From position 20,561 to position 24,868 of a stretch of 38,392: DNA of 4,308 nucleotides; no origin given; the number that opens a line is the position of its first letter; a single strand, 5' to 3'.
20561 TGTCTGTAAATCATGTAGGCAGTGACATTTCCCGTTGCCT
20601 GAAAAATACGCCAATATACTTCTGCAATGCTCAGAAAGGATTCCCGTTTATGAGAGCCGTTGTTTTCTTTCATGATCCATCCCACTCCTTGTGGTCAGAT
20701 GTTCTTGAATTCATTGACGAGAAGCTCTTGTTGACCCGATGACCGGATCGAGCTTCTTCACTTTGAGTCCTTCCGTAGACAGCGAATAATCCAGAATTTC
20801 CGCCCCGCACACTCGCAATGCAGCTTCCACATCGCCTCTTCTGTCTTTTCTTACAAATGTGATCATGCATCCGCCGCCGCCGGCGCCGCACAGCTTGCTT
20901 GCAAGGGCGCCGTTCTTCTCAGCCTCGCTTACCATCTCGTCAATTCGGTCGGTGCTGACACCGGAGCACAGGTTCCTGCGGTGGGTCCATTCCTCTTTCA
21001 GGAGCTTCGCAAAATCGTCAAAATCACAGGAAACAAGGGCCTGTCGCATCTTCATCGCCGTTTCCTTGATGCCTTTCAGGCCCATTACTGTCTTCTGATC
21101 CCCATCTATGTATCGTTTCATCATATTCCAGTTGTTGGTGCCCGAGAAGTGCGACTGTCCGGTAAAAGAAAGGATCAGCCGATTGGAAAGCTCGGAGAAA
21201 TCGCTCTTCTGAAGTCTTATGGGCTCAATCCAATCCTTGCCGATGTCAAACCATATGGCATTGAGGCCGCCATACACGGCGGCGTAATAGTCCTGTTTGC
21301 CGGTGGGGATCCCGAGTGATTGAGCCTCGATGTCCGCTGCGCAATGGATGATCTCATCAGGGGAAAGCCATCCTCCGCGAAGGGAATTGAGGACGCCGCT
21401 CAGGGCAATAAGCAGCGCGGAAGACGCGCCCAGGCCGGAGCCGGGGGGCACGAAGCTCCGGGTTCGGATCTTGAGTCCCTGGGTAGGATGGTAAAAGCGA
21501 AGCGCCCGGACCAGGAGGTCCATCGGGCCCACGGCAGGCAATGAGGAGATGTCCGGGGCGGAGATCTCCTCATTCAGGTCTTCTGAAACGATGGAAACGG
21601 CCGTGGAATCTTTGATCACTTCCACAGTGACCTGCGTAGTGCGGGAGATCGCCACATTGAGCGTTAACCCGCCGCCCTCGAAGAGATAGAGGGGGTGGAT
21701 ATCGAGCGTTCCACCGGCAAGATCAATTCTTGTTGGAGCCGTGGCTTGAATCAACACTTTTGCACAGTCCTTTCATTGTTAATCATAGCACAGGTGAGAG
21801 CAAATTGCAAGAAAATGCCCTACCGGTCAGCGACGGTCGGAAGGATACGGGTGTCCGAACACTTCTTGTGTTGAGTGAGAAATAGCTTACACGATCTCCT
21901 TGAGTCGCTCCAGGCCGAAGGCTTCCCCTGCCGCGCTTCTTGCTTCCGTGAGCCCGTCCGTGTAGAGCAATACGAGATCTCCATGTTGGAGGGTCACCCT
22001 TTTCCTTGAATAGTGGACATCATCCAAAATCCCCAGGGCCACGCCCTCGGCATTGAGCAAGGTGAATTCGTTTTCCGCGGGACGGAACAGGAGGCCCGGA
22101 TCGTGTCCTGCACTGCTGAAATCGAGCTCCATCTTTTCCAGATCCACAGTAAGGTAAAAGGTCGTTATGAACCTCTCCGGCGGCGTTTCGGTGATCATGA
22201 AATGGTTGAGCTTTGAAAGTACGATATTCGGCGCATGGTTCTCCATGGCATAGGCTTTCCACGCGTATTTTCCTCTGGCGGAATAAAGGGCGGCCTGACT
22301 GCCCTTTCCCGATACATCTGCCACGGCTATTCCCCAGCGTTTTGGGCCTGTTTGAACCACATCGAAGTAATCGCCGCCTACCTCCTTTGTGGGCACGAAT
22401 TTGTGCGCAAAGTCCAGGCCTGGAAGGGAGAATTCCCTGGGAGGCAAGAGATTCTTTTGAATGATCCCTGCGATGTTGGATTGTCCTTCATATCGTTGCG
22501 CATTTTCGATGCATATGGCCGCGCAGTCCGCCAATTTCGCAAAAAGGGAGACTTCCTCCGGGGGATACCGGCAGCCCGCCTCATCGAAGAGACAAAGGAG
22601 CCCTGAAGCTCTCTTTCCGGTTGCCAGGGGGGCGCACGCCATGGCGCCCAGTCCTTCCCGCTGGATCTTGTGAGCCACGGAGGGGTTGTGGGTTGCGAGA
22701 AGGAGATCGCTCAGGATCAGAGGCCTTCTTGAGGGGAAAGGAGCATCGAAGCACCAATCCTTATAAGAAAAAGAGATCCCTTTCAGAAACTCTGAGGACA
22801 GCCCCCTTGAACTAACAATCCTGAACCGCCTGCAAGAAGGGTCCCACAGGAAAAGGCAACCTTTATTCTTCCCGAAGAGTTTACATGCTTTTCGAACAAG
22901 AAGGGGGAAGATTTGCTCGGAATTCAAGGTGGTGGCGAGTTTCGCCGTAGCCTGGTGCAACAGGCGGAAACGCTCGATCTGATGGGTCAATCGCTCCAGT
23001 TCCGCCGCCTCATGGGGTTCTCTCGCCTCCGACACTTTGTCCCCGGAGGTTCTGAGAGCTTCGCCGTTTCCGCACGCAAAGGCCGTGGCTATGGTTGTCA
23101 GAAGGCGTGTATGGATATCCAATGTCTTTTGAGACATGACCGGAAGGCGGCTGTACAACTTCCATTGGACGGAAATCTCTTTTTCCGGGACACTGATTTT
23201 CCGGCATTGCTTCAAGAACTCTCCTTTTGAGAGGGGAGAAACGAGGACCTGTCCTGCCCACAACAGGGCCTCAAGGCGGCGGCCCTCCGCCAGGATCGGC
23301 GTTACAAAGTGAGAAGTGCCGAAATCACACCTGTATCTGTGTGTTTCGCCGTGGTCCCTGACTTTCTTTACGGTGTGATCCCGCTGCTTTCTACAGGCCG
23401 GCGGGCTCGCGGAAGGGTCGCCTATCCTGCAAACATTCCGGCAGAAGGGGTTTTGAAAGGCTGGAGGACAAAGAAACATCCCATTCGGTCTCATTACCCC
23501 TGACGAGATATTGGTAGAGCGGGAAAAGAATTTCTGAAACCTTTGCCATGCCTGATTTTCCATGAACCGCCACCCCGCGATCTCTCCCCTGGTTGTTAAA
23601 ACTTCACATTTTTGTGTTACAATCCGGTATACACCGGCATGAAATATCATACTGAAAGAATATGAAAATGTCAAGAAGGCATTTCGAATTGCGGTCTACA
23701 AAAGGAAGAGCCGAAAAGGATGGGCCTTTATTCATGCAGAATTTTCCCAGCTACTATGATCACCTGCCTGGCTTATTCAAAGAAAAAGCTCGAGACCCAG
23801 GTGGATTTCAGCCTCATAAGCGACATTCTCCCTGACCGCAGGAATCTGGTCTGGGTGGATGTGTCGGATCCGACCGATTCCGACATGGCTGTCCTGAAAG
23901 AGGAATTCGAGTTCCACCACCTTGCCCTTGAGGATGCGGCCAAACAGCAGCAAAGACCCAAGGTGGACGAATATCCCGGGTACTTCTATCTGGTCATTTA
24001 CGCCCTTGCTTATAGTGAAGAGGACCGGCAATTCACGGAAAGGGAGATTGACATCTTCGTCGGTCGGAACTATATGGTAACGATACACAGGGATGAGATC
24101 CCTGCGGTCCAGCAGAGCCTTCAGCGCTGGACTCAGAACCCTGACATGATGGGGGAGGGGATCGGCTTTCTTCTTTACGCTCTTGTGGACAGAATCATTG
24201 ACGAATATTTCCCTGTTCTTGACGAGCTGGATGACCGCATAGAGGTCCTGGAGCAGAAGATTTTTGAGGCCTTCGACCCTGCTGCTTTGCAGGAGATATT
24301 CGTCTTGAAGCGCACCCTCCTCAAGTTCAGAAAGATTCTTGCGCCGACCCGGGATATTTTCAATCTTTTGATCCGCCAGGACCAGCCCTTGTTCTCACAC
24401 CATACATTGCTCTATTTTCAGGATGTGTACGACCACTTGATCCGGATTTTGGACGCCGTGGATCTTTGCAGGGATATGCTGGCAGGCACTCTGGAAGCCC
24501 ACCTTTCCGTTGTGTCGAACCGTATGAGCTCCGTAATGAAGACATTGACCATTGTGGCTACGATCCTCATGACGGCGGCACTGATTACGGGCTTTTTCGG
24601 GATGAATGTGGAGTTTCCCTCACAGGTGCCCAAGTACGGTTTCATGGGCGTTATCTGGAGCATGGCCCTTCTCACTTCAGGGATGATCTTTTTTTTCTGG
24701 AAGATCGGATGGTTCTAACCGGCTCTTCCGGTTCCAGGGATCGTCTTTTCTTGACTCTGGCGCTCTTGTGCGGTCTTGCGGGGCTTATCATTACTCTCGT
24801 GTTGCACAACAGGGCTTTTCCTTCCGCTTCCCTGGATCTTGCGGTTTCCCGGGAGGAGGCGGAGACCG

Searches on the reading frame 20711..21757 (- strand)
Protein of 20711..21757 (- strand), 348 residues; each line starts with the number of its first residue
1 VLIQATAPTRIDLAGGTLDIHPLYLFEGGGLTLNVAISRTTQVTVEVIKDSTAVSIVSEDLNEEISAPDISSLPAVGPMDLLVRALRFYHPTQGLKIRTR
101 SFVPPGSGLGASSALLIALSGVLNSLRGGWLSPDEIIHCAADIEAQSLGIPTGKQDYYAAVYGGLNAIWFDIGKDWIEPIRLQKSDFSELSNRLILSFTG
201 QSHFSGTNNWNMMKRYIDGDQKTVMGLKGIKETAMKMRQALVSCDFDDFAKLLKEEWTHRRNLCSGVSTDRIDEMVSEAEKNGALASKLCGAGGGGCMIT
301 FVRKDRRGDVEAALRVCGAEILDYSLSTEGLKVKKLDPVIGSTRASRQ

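Call 44: search_protein_families(library=pfam, proteins=[window:20711-21757:-], max_evalue=0.001)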
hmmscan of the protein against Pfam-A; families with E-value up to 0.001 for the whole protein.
window:20711-21757:- (348 aa): 2 families
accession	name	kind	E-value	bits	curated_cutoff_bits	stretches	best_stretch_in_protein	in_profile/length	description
PF00288.32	GHMP_kinases_N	-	7.1e-16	58.6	22.3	1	83-164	4-87/87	GHMP kinases N terminal domain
PF08544.19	GHMP_kinases_C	-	1.6e-13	51.3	21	1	237-314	1-79/85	GHMP kinases C terminal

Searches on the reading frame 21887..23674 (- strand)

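Call 44: search_protein_families(library=pfam, proteins=[window:21887-23674:-], max_evalue=0.001)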
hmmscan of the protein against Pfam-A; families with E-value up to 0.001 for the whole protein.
window:21887-23674:- (595 aa): 5 families
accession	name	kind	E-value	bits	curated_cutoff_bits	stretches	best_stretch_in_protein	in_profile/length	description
PF07228.17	SpoIIE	-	6.2e-41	140.9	25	1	444-594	2-152/192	Stage II sporulation protein E (SpoIIE)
PF10114.15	PocR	-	6.4e-19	68.7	23.9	1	38-198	3-156/162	Sensory domain found in PocR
PF01590.32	GAF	-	8.3e-09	36.5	22.4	1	253-389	3-133/133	GAF domain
PF13492.12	GAF_3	-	3.2e-07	31.2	27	1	253-391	3-129/129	GAF domain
PF13185.12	GAF_2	-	2.2e-06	28.4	28.6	1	251-390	3-136/136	GAF domain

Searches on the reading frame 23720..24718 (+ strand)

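Call 107: search_protein_families(library=pfam, proteins=[window:23720-24718:+], max_evalue=0.001)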
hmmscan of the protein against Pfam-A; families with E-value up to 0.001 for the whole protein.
window:23720-24718:+ (332 aa): 1 family
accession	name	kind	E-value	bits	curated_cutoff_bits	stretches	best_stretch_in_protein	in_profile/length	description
PF01544.23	CorA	-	6.1e-69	233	27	1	43-326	4-290/292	CorA-like Mg2+ transporter protein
